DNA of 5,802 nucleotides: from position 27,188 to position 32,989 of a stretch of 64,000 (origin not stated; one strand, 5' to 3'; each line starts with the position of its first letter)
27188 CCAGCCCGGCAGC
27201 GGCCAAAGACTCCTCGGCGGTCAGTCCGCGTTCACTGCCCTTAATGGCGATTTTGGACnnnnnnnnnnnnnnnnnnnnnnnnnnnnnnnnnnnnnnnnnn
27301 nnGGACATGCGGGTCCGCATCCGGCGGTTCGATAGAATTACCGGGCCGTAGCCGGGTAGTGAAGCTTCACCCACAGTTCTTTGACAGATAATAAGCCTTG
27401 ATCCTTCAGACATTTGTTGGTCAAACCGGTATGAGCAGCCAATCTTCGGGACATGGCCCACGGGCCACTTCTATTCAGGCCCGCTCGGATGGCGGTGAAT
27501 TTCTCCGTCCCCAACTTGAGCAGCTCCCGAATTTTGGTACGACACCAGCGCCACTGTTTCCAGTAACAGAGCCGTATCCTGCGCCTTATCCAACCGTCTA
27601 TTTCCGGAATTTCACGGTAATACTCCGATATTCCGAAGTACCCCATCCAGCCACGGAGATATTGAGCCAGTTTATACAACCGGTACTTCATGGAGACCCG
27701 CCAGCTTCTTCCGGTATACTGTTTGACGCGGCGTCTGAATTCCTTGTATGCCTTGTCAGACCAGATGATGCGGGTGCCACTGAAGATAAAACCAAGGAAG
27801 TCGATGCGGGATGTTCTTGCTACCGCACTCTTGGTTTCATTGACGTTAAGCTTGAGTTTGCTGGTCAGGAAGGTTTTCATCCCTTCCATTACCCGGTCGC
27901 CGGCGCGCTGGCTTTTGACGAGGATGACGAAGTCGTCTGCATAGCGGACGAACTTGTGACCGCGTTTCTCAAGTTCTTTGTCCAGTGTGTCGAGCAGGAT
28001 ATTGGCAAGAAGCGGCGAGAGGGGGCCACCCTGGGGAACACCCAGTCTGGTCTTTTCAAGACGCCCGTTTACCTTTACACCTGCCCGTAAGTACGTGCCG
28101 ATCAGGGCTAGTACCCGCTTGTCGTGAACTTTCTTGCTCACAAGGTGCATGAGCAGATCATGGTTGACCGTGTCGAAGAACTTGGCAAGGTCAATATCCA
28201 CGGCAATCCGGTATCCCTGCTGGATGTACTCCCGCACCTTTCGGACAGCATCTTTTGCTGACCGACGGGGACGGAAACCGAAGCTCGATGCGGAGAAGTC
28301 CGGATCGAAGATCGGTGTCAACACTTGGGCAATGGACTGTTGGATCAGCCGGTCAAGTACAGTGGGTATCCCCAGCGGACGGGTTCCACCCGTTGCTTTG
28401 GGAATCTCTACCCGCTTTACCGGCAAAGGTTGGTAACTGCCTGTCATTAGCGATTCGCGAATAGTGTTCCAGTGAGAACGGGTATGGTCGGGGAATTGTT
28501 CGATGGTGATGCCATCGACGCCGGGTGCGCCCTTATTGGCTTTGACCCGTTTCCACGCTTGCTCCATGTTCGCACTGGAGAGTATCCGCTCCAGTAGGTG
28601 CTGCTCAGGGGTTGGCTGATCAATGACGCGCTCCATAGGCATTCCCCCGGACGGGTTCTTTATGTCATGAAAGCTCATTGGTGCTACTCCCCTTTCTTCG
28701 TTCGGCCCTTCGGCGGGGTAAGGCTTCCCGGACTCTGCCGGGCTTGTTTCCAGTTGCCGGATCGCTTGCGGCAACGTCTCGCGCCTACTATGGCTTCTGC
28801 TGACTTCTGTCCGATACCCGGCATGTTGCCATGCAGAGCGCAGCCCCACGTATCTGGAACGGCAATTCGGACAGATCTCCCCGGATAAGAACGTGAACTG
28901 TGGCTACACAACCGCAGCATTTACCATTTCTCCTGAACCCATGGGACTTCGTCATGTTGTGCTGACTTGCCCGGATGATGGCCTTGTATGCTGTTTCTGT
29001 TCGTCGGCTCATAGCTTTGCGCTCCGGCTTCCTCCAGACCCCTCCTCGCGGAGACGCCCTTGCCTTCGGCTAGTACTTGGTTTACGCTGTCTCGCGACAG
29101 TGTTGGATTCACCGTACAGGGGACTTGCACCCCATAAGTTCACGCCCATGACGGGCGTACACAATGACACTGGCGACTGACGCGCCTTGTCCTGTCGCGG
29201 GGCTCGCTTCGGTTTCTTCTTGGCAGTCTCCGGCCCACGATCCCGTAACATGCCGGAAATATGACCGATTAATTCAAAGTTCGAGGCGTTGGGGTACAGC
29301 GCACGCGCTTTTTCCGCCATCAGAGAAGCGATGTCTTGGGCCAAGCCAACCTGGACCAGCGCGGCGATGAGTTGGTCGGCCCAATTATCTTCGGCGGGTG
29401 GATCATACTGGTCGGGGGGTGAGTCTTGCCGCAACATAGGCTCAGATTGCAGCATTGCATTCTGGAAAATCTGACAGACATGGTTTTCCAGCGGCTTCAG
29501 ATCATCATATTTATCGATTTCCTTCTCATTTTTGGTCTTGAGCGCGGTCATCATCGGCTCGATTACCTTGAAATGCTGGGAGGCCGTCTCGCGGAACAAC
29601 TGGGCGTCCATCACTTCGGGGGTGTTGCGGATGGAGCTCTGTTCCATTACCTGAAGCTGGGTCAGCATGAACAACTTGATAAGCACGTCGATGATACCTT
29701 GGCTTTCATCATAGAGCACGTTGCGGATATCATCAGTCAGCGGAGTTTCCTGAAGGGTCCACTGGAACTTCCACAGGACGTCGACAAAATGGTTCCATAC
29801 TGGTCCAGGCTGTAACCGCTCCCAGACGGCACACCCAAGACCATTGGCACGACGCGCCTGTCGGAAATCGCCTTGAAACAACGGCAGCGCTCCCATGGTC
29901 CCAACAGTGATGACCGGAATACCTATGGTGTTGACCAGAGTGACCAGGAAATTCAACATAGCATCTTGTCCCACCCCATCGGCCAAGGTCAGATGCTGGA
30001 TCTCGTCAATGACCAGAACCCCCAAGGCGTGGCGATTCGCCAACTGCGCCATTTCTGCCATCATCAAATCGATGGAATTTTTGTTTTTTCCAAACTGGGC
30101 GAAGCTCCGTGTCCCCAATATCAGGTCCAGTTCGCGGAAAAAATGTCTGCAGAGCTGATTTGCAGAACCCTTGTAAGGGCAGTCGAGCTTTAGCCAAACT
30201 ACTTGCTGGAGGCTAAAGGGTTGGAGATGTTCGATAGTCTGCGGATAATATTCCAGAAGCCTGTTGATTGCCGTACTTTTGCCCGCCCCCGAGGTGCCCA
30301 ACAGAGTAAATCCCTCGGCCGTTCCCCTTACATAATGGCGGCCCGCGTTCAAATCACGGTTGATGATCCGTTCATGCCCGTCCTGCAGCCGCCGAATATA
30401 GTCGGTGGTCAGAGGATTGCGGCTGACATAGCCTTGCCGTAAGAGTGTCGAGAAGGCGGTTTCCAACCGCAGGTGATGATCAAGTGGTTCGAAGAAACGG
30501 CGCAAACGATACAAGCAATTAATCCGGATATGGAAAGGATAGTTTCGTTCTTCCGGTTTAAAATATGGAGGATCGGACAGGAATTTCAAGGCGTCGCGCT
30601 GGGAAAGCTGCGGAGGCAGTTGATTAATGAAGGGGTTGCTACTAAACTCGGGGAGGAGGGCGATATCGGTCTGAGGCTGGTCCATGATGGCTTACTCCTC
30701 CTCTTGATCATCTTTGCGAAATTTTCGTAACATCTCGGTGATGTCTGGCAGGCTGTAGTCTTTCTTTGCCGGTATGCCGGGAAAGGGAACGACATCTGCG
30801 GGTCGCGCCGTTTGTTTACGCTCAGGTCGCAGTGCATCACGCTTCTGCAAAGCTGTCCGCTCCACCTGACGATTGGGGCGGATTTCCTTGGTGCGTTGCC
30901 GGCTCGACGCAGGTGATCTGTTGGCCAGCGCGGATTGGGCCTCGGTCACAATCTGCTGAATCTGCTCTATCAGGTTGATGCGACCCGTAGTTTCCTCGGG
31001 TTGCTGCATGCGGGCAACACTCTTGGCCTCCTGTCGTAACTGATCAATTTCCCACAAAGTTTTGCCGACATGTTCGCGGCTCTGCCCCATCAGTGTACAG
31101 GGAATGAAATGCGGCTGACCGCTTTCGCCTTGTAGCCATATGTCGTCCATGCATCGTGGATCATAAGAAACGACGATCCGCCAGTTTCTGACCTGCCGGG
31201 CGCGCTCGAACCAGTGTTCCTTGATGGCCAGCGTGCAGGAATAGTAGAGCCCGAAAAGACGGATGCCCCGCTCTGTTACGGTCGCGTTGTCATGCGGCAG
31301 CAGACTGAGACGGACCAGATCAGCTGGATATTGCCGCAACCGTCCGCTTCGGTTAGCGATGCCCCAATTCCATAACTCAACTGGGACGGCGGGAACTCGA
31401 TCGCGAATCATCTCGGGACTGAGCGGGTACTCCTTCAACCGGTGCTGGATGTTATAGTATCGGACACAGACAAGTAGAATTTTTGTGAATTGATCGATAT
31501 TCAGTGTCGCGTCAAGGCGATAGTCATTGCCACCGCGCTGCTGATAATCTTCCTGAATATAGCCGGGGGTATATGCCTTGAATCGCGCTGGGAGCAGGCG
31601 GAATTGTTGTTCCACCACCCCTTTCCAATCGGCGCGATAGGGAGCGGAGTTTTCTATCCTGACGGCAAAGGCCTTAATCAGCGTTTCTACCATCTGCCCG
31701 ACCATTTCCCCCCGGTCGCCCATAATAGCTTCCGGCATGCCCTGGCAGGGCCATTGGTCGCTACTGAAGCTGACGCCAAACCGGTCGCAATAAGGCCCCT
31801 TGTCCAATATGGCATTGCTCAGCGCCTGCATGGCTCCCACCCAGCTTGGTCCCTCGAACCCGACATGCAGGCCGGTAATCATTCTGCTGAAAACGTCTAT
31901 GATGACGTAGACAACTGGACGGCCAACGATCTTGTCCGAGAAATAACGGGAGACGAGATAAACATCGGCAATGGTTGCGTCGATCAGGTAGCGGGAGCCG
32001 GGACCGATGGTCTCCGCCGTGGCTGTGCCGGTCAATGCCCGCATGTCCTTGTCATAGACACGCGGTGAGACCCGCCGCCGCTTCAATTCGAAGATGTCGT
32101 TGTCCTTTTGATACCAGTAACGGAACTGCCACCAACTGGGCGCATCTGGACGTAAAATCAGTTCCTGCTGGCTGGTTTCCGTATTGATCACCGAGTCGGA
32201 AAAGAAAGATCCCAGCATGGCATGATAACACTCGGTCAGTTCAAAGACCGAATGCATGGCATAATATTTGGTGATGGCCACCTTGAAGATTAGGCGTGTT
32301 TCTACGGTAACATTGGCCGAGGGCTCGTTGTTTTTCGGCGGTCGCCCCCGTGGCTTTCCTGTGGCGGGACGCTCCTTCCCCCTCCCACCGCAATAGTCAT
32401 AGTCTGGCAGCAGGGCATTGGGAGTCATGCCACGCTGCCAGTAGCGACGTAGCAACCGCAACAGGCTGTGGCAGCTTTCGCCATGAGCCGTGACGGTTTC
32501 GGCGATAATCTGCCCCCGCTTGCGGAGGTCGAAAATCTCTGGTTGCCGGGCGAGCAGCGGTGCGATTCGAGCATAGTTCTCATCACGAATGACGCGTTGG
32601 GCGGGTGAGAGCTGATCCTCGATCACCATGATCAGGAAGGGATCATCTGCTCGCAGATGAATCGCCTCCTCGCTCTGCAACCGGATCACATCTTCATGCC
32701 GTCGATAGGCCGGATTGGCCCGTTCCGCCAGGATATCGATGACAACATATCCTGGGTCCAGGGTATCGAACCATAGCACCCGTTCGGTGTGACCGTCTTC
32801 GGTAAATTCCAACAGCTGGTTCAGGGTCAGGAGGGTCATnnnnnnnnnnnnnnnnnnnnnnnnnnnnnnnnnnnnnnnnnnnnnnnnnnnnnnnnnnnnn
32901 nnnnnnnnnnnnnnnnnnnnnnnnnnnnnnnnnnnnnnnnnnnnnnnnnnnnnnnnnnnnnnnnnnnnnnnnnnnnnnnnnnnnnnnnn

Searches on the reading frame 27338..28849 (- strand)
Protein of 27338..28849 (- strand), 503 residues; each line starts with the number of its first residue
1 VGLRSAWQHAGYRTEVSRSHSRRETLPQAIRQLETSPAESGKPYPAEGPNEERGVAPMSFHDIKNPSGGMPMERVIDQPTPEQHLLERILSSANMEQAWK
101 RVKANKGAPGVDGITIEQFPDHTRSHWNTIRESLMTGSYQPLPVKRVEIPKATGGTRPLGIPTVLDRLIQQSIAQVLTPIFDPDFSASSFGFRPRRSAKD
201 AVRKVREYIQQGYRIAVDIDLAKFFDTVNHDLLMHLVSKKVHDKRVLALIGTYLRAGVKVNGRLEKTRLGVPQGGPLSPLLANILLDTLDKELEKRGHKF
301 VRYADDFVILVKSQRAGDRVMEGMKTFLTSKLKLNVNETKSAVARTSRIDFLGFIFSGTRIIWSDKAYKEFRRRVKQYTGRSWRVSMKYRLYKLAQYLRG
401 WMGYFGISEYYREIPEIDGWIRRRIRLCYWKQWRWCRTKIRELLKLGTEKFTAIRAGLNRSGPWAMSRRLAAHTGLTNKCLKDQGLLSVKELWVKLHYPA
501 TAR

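Call 11: search_protein_families(library=pfam, proteins=[window:27338-28849:-], max_evalue=0.001)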
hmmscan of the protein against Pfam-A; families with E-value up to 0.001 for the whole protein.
window:27338-28849:- (503 aa): 2 families
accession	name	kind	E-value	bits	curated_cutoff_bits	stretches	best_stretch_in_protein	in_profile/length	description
PF00078.32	RVT_1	-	1.5e-41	142.8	29.6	1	149-356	1-205/205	Reverse transcriptase (RNA-dependent DNA polymerase)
PF08388.16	GIIM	-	1.3e-14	54.3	23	1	369-440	2-73/80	Group II intron, maturase-specific domain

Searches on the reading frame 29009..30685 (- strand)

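Call 11: search_protein_families(library=pfam, proteins=[window:29009-30685:-], max_evalue=0.001)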
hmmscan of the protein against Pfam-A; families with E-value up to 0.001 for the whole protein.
window:29009-30685:- (558 aa): 3 families
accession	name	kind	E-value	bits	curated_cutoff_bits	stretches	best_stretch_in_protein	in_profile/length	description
PF13401.12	AAA_22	-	2.7e-21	76.7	27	1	126-267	8-127/130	AAA domain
PF05621.17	TniB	-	1.3e-13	51.3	22.4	1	124-288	36-187/189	Bacterial TniB protein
PF13191.12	AAA_16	-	1.3e-05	26.2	32.6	1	119-259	20-165/167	AAA ATPase domain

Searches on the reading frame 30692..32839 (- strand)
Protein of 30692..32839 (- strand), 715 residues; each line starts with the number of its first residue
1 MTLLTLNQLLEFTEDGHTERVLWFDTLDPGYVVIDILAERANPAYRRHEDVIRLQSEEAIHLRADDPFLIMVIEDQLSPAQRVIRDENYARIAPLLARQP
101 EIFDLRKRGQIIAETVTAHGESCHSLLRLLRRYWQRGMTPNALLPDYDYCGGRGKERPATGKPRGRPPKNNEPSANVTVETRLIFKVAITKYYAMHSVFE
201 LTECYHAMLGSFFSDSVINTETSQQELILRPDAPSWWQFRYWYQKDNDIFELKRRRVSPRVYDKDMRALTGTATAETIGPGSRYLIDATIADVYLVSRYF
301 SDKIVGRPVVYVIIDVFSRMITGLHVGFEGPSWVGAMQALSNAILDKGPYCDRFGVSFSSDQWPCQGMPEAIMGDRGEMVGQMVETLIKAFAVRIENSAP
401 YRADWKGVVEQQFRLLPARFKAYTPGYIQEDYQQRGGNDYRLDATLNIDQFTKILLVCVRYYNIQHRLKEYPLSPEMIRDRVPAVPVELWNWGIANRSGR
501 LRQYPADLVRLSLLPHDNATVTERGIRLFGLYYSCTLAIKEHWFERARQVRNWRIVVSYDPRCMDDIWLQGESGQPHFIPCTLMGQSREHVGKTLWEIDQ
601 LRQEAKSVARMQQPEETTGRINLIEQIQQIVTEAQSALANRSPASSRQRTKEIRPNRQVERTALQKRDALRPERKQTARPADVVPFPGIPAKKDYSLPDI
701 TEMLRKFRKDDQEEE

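Call 11: search_protein_families(library=pfam, proteins=[window:30692-32839:-], max_evalue=0.001)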
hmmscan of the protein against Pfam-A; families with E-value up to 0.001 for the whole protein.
window:30692-32839:- (715 aa): 1 family
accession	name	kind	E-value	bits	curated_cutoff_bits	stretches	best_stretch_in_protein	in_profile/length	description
PF09299.17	Mu-transpos_C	-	3e-06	27.5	21.7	1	511-574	2-56/61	Mu transposase, C-terminal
